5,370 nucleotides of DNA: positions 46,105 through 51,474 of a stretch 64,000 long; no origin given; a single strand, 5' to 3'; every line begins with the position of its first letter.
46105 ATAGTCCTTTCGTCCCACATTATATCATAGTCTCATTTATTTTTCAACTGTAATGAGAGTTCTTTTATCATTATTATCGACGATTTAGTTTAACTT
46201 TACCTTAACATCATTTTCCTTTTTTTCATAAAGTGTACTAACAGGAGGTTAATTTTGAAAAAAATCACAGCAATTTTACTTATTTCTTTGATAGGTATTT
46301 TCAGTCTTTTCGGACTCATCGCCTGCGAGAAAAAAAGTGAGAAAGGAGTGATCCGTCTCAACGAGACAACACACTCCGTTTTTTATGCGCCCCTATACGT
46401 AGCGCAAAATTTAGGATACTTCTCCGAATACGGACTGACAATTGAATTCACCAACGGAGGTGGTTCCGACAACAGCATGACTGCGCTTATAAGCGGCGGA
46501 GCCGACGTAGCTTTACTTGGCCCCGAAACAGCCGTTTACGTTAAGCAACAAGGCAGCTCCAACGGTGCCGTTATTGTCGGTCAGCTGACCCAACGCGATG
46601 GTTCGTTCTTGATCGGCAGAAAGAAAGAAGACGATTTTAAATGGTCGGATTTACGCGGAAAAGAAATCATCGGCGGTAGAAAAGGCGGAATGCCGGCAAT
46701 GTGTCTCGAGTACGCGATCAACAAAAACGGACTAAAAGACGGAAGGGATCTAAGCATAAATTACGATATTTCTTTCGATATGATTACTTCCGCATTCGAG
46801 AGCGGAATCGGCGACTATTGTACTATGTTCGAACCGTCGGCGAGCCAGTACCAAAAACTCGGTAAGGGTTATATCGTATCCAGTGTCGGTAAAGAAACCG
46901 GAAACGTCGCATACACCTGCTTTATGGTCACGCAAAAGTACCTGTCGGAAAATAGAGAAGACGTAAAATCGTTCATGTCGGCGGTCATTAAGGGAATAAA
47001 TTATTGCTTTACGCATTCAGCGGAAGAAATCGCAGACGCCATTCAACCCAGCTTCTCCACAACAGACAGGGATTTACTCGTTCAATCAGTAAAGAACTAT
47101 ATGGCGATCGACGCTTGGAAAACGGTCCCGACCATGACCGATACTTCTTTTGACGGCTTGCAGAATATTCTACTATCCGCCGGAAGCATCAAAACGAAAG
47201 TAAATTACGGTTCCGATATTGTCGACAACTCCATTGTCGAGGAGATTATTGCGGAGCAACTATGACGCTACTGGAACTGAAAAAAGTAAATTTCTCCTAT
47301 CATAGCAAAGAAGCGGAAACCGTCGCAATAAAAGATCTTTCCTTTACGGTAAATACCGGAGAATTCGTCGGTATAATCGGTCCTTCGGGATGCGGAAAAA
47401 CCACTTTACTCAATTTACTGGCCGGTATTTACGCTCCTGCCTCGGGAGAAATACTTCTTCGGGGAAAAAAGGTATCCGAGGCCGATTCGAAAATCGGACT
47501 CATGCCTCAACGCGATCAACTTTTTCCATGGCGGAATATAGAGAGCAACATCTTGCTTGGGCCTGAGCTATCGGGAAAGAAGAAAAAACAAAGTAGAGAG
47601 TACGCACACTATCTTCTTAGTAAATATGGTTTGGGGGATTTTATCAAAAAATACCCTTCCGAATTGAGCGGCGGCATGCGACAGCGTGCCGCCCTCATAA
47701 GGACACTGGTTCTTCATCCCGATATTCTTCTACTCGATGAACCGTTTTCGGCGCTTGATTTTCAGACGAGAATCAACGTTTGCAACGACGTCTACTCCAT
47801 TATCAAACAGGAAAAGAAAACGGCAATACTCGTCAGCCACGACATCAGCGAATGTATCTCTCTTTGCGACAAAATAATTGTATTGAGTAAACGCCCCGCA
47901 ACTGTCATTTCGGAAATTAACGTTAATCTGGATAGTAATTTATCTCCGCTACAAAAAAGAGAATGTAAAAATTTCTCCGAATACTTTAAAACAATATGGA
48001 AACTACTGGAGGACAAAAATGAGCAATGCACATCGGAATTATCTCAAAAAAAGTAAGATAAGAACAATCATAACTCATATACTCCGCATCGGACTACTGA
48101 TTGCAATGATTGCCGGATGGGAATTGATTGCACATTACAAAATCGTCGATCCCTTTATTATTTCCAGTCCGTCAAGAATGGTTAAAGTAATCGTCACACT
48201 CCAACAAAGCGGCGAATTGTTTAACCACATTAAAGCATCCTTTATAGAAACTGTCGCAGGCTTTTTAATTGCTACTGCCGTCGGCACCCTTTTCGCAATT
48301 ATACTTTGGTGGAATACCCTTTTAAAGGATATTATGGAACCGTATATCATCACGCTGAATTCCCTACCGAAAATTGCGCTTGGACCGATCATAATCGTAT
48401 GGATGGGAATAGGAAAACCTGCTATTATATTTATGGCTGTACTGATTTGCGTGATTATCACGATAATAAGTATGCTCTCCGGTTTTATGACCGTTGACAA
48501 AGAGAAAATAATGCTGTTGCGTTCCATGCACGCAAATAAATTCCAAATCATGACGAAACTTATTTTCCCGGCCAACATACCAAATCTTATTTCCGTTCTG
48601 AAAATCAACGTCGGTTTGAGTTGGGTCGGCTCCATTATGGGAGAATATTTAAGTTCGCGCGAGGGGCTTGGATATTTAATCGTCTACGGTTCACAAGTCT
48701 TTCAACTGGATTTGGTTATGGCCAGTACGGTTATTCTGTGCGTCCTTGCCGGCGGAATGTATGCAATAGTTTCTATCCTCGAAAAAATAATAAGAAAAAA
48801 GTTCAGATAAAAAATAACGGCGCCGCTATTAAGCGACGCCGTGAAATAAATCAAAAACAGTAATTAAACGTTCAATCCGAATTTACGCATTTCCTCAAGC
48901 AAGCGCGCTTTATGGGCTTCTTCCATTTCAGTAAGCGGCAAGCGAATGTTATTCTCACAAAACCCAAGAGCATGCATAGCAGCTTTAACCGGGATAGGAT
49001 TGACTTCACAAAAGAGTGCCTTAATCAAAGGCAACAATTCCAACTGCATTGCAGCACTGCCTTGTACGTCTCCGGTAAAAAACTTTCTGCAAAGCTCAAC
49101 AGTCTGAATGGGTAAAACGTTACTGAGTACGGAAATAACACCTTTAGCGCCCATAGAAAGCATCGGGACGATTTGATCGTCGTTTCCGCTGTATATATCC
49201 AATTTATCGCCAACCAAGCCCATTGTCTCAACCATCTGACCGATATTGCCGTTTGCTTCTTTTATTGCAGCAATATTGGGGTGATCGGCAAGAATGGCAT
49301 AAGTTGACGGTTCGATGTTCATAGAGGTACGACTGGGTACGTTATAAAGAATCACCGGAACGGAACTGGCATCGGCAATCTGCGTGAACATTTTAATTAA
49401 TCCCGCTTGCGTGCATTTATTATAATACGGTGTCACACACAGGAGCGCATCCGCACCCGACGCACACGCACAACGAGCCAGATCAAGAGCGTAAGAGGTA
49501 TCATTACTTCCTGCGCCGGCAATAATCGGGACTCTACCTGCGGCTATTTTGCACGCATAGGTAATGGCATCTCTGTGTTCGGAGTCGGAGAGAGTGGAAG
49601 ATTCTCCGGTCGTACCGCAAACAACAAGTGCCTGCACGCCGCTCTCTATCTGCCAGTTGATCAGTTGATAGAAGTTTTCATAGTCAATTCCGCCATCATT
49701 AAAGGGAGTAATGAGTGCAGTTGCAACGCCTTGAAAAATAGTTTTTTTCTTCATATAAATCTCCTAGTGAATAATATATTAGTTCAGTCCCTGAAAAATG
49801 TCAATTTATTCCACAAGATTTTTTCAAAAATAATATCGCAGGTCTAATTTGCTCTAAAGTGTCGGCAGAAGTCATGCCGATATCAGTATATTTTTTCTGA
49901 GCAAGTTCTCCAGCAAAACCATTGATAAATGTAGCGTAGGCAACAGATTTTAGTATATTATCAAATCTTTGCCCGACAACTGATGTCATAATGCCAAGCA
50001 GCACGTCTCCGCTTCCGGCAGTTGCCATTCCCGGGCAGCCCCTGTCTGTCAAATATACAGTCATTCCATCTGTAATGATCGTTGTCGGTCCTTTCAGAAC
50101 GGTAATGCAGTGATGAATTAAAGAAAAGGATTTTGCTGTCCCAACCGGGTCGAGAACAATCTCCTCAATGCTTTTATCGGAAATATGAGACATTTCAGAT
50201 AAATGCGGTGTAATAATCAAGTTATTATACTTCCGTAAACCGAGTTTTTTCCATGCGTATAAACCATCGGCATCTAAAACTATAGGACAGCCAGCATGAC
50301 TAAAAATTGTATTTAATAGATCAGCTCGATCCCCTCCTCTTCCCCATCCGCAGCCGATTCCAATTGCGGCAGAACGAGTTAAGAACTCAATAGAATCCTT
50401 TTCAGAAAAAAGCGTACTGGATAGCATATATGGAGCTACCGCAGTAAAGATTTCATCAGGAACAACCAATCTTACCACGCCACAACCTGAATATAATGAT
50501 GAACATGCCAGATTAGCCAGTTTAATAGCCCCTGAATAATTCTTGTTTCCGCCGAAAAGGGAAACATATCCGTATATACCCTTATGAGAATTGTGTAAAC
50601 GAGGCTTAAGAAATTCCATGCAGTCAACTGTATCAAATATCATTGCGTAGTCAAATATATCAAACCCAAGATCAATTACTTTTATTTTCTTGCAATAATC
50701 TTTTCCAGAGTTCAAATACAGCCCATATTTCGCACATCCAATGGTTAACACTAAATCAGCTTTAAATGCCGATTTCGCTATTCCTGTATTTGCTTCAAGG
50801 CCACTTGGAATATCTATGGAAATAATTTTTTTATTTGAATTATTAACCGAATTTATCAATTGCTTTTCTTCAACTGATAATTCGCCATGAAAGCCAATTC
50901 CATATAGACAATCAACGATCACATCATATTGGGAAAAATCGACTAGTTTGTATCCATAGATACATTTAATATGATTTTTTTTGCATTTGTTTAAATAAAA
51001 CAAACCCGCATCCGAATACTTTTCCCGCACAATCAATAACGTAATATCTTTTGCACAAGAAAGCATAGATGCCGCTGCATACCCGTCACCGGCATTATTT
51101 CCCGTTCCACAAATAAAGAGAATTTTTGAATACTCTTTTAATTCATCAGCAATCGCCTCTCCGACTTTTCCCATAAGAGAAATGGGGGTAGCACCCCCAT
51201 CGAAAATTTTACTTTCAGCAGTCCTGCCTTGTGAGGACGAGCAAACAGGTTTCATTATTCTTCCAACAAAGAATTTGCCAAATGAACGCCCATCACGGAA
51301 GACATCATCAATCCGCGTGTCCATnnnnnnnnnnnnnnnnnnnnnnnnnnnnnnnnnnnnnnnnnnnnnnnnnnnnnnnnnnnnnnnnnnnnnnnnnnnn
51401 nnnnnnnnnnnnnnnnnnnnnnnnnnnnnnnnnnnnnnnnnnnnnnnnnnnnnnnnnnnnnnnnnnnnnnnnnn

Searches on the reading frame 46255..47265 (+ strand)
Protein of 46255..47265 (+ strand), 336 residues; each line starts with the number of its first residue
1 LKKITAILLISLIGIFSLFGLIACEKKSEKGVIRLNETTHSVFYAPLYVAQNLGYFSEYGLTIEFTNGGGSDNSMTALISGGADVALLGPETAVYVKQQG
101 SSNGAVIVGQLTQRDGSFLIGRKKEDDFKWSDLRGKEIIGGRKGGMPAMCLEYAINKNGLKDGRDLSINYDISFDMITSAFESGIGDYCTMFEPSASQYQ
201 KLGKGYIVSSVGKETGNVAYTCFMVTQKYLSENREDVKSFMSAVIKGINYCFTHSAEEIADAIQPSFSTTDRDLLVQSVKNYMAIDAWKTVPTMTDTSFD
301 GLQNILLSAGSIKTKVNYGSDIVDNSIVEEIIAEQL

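Call 27: search_protein_families(library=pfam, proteins=[window:46255-47265:+], max_evalue=0.00001)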
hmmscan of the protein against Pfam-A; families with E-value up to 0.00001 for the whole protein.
window:46255-47265:+ (336 aa): 2 families
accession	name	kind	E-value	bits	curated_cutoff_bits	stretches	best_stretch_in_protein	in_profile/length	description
PF09084.16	NMT1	-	3.2e-19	70.1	20.5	1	45-256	5-214/216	NMT1/THI5 like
PF13379.11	NMT1_2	-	1.9e-12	48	24.7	1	44-258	18-243/252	NMT1-like family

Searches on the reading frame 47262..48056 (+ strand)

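Call 27: search_protein_families(library=pfam, proteins=[window:47262-48056:+], max_evalue=0.00001)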
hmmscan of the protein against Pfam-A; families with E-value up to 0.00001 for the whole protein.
window:47262-48056:+ (264 aa): 2 families
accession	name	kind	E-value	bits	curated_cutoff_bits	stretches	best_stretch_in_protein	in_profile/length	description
PF00005.33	ABC_tran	-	2e-35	122.8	25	1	24-162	2-136/137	ABC transporter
PF13304.12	AAA_21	-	1.2e-07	32.6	27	0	95-194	174-299/304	AAA domain, putative AbiEii toxin, Type IV TA system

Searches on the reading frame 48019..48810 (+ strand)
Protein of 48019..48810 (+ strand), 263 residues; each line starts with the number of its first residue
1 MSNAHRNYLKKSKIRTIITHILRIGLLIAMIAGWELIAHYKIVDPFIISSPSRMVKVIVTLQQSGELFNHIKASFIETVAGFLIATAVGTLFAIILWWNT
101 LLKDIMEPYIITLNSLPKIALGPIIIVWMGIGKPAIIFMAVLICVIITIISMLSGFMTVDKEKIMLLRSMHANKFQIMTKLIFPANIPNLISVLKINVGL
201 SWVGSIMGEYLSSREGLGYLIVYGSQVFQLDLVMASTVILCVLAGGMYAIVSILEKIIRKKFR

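Call 27: search_protein_families(library=pfam, proteins=[window:48019-48810:+], max_evalue=0.00001)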
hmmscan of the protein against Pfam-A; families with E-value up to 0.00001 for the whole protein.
window:48019-48810:+ (263 aa): 1 family
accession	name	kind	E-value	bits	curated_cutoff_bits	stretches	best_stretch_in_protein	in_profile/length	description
PF00528.27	BPD_transp_1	-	5.6e-22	78.8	26.4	1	87-263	3-183/184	Binding-protein-dependent transport system inner membrane component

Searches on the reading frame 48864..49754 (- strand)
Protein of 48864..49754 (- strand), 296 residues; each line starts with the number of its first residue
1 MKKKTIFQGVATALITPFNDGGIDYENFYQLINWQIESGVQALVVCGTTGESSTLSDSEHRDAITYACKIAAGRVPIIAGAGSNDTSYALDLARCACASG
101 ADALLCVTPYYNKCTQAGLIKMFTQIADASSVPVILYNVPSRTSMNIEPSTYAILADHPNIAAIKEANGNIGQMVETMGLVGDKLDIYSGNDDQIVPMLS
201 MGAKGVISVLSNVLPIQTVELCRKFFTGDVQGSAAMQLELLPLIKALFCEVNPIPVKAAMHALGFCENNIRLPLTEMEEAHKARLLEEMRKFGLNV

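Call 27: search_protein_families(library=pfam, proteins=[window:48864-49754:-], max_evalue=0.00001)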
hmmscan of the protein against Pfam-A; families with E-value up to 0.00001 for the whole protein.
window:48864-49754:- (296 aa): 1 family
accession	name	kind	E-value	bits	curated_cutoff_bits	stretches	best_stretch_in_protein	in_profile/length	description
PF00701.28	DHDPS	-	2.2e-87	292.9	22.1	1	7-285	2-282/289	Dihydrodipicolinate synthetase family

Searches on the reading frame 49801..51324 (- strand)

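Call 87: search_protein_families(library=pfam, proteins=[window:49801-51324:-], max_evalue=0.00001)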
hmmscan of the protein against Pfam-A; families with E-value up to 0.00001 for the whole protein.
window:49801-51324:- (507 aa): 2 families
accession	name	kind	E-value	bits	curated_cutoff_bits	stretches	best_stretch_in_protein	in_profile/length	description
PF01256.23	Carb_kinase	-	2.9e-32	112.5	27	1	255-493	2-240/242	NAD(P)H-hydrate dehydratase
PF03853.21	YjeF_N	-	1.4e-30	106.9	24.9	1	50-201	4-169/169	YjeF-related protein N-terminus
